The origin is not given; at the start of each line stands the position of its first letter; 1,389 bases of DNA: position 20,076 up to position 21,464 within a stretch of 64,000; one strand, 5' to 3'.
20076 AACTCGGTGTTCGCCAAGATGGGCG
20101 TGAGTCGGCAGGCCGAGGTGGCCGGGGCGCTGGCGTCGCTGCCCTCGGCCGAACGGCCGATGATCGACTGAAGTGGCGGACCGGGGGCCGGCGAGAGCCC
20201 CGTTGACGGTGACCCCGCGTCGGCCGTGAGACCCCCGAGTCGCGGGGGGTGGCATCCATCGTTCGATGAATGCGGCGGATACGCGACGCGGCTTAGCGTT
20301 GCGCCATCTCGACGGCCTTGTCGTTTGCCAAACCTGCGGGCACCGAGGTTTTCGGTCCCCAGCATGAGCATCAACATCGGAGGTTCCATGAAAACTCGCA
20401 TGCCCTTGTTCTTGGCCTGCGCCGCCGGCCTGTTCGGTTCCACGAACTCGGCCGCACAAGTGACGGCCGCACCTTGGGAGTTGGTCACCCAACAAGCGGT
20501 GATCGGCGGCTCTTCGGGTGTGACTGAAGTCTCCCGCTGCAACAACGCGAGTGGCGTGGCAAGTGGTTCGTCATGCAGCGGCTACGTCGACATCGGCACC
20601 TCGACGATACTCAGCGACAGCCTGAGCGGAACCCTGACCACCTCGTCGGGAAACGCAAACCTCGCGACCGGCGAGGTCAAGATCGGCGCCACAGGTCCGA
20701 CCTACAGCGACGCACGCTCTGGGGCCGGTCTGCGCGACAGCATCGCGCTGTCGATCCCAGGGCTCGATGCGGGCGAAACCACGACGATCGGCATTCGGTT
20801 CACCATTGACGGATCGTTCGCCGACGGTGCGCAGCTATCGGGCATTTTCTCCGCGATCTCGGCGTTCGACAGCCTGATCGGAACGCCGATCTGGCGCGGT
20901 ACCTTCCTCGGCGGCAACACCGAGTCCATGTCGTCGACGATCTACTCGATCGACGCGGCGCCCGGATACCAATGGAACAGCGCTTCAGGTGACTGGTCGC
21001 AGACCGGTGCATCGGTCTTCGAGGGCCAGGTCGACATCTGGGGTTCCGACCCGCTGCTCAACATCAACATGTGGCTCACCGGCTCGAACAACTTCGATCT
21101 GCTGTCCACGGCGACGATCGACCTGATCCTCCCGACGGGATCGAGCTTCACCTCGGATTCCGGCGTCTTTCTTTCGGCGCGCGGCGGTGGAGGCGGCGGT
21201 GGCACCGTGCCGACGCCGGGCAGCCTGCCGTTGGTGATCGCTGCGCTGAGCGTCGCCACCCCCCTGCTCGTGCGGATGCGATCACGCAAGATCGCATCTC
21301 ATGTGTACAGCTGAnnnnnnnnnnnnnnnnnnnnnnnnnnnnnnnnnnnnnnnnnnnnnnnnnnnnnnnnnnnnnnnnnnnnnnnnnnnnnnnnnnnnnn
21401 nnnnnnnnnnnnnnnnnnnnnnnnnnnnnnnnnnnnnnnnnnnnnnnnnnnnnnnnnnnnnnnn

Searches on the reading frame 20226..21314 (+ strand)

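Call 31: search_protein_families(library=pfam, proteins=[window:20226-21314:+], max_evalue=0.01)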
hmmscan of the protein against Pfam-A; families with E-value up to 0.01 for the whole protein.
window:20226-21314:+ (362 aa): 1 family
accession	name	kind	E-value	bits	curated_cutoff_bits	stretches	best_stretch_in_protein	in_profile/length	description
PF19175.5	DUF5857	-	0.0044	16.8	25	1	44-151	9-113/287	Family of unknown function (DUF5857)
